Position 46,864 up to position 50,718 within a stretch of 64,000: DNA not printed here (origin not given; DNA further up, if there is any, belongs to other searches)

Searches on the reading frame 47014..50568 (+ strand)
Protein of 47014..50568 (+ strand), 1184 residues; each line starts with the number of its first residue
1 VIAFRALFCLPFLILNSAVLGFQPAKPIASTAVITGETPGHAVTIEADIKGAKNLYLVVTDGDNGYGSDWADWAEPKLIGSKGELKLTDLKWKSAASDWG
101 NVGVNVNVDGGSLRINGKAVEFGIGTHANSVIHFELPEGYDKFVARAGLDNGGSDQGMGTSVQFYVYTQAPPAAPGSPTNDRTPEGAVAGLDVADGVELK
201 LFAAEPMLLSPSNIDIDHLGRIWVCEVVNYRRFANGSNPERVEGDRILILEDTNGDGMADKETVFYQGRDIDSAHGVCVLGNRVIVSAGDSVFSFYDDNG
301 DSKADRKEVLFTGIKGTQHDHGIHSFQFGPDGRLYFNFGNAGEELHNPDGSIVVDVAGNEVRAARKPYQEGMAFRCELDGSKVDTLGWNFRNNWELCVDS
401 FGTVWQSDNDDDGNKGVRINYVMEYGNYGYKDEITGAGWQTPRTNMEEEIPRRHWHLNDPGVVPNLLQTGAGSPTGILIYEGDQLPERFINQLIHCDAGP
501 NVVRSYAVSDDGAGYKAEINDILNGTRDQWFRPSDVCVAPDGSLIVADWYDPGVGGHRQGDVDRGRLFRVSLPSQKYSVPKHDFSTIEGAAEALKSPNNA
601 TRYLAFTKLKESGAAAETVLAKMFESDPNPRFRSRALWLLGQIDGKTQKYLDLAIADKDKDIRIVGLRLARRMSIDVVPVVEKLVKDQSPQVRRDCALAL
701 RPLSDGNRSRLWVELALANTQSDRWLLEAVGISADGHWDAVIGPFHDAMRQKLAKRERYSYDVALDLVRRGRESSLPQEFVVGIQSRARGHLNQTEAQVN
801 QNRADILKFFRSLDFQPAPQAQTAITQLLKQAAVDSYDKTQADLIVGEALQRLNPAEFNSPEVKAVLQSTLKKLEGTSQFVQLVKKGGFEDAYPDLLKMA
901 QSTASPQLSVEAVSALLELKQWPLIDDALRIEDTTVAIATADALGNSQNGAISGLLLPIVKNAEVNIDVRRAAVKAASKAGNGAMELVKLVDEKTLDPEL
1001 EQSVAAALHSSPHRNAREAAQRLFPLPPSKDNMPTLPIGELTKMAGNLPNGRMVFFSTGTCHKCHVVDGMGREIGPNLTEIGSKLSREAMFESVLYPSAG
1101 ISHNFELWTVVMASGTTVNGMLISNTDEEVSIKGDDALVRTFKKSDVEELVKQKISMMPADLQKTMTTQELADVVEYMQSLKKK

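Call 14: search_protein_families(library=pfam, proteins=[window:47014-50568:+], max_evalue=0.001)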
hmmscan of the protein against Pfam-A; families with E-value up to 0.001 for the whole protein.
window:47014-50568:+ (1184 aa): 7 families
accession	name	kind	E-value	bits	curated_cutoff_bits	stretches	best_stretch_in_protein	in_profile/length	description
PF23500.1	DUF7133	-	2.8e-59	201.8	27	1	184-551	2-349/385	Domain of unknown function (DUF7133)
PF08305.17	NPCBM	-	4.8e-28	98.3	23.9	2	85-175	3-90/137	NPCBM/NEW2 domain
PF13646.12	HEAT_2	-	5.6e-10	39.8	27.7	1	589-654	3-70/88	HEAT repeats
PF00034.26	Cytochrom_C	-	4.8e-07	31.4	21.3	0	1056-1097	8-49/90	Cytochrome c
PF02985.28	HEAT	-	1e-05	25.8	23.5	0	677-704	1-28/31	HEAT repeat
PF13442.11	Cytochrome_CBB3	-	5.5e-05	23.9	27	0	1049-1096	4-43/68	Cytochrome C oxidase, cbb3-type, subunit III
PF07995.17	GSDH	-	8.8e-05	22.4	25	1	297-546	89-321/332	Glucose / Sorbosone dehydrogenase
